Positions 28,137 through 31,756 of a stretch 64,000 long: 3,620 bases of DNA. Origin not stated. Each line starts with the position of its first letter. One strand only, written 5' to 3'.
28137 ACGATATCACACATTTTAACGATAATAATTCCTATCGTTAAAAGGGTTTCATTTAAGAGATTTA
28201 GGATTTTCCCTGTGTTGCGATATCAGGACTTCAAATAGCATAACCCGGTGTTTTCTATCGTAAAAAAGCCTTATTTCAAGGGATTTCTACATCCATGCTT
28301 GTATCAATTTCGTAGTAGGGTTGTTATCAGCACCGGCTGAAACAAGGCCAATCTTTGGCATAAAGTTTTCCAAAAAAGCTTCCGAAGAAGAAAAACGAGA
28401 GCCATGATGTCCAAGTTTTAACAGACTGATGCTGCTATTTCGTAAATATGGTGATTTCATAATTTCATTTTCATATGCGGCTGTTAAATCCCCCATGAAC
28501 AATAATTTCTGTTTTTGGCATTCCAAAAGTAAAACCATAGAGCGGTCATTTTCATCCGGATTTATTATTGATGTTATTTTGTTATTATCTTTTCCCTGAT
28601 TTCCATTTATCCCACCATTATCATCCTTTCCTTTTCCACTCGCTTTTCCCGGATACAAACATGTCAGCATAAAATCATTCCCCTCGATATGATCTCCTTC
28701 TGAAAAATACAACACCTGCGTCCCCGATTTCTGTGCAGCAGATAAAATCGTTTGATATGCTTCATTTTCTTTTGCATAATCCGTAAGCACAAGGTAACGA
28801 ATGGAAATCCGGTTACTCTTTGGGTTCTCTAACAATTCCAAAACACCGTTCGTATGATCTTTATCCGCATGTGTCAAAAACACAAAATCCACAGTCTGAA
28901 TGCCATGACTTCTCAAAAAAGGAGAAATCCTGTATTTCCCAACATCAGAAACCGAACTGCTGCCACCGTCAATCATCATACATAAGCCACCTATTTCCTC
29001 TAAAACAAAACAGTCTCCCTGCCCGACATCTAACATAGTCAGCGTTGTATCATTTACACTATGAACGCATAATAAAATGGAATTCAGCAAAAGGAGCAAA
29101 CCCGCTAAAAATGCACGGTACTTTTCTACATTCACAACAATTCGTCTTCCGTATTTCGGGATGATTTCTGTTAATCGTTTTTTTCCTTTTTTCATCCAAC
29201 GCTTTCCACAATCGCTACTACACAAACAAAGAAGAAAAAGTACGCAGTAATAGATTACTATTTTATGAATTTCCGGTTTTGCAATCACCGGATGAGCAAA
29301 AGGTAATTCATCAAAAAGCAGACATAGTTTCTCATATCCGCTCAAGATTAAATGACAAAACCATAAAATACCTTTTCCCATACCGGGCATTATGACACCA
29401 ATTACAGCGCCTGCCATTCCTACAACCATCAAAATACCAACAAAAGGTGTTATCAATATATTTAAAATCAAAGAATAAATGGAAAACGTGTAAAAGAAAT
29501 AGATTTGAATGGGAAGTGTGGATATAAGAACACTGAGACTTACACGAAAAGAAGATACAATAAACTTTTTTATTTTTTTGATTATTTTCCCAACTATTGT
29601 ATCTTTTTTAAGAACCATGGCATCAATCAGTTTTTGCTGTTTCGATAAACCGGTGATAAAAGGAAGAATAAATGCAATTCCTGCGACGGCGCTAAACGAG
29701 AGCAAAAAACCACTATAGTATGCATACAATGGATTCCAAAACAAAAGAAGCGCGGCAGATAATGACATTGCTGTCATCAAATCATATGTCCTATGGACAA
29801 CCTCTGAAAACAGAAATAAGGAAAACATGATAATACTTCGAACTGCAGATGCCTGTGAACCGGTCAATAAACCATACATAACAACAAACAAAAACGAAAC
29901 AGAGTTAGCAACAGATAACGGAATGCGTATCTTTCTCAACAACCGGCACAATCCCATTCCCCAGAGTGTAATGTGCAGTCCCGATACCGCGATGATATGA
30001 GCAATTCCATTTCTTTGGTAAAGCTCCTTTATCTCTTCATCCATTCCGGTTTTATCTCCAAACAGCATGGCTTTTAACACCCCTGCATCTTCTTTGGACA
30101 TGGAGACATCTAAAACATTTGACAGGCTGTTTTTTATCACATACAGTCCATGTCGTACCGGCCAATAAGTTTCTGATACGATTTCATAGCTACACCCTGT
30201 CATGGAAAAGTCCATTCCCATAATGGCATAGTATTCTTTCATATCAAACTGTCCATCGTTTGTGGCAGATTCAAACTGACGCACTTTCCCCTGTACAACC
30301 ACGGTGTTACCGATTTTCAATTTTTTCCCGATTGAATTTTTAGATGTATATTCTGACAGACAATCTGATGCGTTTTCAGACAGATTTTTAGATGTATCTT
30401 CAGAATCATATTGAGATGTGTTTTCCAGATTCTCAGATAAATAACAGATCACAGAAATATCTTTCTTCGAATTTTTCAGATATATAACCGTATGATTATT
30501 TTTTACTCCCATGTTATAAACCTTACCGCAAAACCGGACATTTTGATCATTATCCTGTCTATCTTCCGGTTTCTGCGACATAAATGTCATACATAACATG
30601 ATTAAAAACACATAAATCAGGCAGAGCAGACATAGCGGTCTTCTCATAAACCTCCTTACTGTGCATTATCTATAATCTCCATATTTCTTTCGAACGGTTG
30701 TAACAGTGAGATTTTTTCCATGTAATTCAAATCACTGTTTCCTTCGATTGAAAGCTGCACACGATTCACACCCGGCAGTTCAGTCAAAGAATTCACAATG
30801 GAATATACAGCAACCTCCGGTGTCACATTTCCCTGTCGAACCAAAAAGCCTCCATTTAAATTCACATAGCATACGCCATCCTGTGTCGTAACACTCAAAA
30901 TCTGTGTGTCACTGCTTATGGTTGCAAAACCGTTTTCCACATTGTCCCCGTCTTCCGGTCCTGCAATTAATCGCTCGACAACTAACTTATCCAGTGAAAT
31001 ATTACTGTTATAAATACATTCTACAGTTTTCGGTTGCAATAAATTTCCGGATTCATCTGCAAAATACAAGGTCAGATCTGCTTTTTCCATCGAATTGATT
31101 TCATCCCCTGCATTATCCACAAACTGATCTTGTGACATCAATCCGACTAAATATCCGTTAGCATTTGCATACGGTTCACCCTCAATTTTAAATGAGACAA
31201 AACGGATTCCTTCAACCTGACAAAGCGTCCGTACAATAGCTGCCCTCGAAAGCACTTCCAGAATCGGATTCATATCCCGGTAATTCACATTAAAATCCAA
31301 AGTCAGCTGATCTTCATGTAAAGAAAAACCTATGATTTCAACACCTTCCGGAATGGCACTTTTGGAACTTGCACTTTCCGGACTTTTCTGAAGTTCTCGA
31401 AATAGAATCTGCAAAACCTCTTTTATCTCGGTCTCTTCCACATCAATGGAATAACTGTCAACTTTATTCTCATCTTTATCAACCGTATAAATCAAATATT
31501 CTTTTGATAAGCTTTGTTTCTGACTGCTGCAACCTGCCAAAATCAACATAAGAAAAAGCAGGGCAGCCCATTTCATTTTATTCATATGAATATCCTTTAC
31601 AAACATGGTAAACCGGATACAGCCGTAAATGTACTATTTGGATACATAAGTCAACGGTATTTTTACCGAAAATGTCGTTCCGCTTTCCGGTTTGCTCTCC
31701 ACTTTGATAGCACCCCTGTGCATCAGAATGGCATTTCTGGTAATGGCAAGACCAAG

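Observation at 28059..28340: Prophage is inserted in the 3' end of comEC next to its large serine recombinase: possible excision-gated competence gene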

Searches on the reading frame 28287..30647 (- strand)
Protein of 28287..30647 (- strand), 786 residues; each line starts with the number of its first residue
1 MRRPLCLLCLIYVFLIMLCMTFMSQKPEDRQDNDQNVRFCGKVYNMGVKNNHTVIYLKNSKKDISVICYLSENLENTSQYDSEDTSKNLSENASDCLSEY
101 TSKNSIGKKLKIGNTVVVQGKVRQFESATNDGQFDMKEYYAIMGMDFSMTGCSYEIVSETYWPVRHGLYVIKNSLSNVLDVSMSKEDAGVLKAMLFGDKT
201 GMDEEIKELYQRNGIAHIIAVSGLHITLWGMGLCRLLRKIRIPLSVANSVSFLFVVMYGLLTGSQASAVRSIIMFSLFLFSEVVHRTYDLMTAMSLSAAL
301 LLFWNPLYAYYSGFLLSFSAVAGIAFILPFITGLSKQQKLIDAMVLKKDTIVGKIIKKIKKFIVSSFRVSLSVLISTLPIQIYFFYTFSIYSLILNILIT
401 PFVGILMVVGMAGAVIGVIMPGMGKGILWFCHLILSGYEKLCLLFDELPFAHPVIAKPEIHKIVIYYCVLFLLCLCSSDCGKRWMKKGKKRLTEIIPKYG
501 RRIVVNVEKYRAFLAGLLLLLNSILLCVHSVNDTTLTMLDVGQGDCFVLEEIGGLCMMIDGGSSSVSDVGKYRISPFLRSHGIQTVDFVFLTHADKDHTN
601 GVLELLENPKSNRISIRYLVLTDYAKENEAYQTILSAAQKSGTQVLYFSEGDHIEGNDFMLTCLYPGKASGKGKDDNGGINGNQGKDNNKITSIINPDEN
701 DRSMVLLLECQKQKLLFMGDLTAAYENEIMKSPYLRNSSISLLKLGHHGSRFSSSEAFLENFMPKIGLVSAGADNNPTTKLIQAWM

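Call 6: search_protein_families(library=pfam, proteins=[window:28287-30647:-], max_evalue=0.01)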
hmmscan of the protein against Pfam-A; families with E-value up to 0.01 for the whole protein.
window:28287-30647:- (786 aa): 4 families
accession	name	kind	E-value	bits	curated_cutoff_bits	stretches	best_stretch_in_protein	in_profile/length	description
PF03772.21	Competence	-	5e-54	183.9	23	1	194-477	1-267/270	Competence protein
PF00753.33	Lactamase_B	-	8e-11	42.7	22.7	1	540-772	2-195/196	Metallo-beta-lactamase superfamily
PF13567.11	DUF4131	-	6.7e-06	26.3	31.6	1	101-151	112-159/165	Domain of unknown function (DUF4131)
PF12706.13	Lactamase_B_2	-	0.00035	20.7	27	1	575-611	20-57/200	Beta-lactamase superfamily domain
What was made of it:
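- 28287..30647 (-): Truncated comEC (786 aa): codons 1-775 are host, the last 11 codons plus the stop (28287-28322) are phage-encoded. Pfam Competence and Lactamase_B (call 6).
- Checked: The ORF 28287-30647 (minus strand, 786 aa) is ComEC: Pfam Competence 5e-54 and Lactamase_B 8e-11 (call 6).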

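Call 8: find_homologous_proteins(query=window:28287-30647:-, max_evalue=1e-20)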
Query window:28287-30647:- (786 aa): 755 proteins with E <= 1e-20 among 8000 candidates; the best 120 are listed.
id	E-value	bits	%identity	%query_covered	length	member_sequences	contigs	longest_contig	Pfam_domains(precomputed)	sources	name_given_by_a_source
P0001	0.0e+0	1773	100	100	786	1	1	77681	PF13567.12,PF03772.22,PF00753.34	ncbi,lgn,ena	-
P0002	0.0e+0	1747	100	99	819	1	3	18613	PF13567.12,PF03772.22,PF00753.34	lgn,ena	-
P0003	0.0e+0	1744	100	99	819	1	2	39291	PF13567.12,PF03772.22,PF00753.34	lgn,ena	-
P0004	0.0e+0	1743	100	99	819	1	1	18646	PF13567.12,PF03772.22,PF00753.34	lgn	-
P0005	0.0e+0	1685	95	99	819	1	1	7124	PF13567.12,PF03772.22,PF00753.34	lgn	-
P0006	0.0e+0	1684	95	99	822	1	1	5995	PF13567.12,PF03772.22,PF00753.34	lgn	-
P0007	0.0e+0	1661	95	99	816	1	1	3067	PF13567.12,PF03772.22,PF00753.34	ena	-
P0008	0.0e+0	1595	88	99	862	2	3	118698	PF13567.12,PF03772.22,PF00753.34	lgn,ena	-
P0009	0.0e+0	1577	87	99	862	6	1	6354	PF13567.12,PF03772.22,PF00753.34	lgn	-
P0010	0.0e+0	1561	89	99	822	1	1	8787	PF13567.12,PF03772.22,PF00753.34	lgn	-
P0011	0.0e+0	1549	90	99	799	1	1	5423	PF12706.14,PF13567.12,PF03772.22,PF00753.34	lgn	-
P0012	0.0e+0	1516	86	99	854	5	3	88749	PF13567.12,PF03772.22,PF00753.34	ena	-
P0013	0.0e+0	1507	82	96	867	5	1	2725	PF13567.12,PF03772.22,PF00753.34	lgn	-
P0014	0.0e+0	1506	86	99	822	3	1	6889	PF13567.12,PF03772.22,PF00753.34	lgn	-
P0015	0.0e+0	1489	86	99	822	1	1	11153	PF13567.12,PF03772.22,PF00753.34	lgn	-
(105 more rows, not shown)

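Call 11: find_encoding_contigs(protein=P0003, flank=10000, max_places=4)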
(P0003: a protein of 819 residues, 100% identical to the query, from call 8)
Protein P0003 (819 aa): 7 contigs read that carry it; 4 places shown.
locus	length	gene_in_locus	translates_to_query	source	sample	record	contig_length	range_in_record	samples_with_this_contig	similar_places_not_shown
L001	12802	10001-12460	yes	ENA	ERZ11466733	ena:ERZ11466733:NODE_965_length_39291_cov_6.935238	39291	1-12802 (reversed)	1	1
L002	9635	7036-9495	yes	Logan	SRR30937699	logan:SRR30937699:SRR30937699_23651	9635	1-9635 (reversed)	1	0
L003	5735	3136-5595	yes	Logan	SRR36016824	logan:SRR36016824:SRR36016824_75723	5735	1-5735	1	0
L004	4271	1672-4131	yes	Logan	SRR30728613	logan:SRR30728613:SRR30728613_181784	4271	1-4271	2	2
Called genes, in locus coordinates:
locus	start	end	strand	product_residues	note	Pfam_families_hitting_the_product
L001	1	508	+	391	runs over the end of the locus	PF00201:UDPGT, PF04101:Glyco_tran_28_C (weak), PF06722:EryCIII-like_C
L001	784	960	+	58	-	PF20076:DUF6472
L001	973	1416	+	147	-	PF13527:Acetyltransf_9 (faint), PF00583:Acetyltransf_1, PF13673:Acetyltransf_10, PF13508:Acetyltransf_7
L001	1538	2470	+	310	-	PF00696:AA_kinase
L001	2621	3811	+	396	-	PF00202:Aminotran_3, PF01212:Beta_elim_lyase (weak)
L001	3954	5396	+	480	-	PF01547:SBP_bac_1 (faint), PF13416:SBP_bac_8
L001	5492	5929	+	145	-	PF04657:DMT_YdcZ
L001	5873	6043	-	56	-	-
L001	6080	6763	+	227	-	PF10531:SLBB, PF00633:HHH, PF12836:HHH_3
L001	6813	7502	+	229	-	PF00072:Response_reg, PF00486:Trans_reg_C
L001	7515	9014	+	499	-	PF00512:HisKA, PF02518:HATPase_c, PF13589:HATPase_c_3 (faint)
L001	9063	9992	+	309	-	PF10646:Germane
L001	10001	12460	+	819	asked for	PF13567:DUF4131 (weak), PF03772:Competence, PF00753:Lactamase_B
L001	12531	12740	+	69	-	-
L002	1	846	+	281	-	?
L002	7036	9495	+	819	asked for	PF13567:DUF4131 (weak), PF03772:Competence, PF00753:Lactamase_B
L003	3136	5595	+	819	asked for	PF13567:DUF4131 (weak), PF03772:Competence, PF00753:Lactamase_B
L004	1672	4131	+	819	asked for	PF13567:DUF4131 (weak), PF03772:Competence, PF00753:Lactamase_B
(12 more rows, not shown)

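Call 16: find_encoding_contigs(protein=P0001, flank=10000, max_places=4)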
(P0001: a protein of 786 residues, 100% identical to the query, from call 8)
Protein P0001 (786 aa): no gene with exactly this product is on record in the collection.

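Call 82: predict_structure(alignment_id=A1)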
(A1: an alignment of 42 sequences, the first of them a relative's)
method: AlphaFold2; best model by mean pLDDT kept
length: 819 residues; sequences in the alignment: 42
mean_pLDDT: 82.5   pTM: 0.81
mean pLDDT of the five models: 82.5, 81.4, 80.1, 79.8, 77.9
residues with pLDDT >= 90: 321; 70-90: 394; 50-70: 38; < 50: 66
segments of 3 or more residues with pLDDT < 50: 75-107, 565-571, 670-695
pLDDT, mean of each block of 10 residues (from residue 1): 81 86 71 86 86 87 90 48 31 37 45 92 88 88 90 89 92 93 92 87 85 80 85 92 92 93 81 91 84 90 88 88 89 70 68 87 88 92 89 86 88 93 93 94 89 90 92 82 80 82 80 89 91 91 88 91 53 82 94 86 82 88 83 91 93 89 79 30 30 50 89 88 85 80 89 86 91 81 92 91 89 84
secondary structure, 60 per line:
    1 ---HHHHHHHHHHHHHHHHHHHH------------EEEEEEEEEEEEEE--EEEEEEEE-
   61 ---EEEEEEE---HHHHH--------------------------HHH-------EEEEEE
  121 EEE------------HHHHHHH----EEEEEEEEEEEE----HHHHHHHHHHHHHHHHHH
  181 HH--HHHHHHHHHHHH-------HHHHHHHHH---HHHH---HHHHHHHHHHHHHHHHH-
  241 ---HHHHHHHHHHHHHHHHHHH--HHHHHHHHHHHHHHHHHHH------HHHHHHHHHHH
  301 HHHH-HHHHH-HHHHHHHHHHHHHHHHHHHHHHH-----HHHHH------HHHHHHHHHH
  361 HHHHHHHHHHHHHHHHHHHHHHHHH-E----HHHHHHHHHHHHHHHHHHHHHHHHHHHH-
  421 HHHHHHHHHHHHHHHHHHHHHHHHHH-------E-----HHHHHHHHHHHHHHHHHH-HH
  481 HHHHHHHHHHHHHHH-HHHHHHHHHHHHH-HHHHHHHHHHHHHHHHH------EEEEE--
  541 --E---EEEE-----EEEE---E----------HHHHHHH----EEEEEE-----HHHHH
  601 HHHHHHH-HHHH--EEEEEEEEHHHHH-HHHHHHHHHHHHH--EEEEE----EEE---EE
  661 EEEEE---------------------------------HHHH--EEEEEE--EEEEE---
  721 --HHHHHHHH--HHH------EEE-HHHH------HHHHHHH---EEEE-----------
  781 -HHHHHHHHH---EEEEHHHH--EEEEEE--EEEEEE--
elements in order (helices of 4 or more, strands of 3 or more residues): H4-23 E36-49 E52-59 E64-70 H74-78 E115-123 H136-142 E147-158 H163-182 H185-196 H204-212 H216-219 H223-239 H244-262 H265-283 H290-304 H306-310 H312-334 H340-344 H351-385 H392-419 H421-446 H460-477 H479-495 H497-509 H511-527 E534-538 E547-550 E556-559 H574-580 E585-590 H596-607 H609-612 E615-622 H623-627 H629-641 E644-648 E653-655 E659-665 H699-702 E705-710 E713-717 H723-730 E742-744 H746-749 H756-762 E766-769 H782-790 E794-797 H798-801 E804-809 E812-817
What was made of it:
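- AF2 model (pLDDT 82.5): residues 776-819 form helix 782-790 and strands 794-797, 804-809 and 812-817 (call 82).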

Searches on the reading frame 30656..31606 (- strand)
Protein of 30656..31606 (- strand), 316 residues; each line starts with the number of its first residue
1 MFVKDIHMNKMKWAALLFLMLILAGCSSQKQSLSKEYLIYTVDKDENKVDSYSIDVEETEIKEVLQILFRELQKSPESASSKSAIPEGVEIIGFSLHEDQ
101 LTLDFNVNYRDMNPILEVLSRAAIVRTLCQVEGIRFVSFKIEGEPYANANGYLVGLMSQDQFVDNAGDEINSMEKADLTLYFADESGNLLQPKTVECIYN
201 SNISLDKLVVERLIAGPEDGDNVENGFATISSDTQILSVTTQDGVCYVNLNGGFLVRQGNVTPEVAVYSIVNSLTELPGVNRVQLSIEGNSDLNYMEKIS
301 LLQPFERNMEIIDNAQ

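Call 65: search_protein_families(library=pfam, proteins=[window:30656-31606:-], max_evalue=0.0001)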
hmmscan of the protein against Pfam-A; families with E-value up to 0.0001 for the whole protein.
window:30656-31606:- (316 aa): 1 family
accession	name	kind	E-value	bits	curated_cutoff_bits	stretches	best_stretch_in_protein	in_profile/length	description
PF10646.14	Germane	-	8.2e-41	139.7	23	2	179-291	1-115/117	Sporulation and spore germination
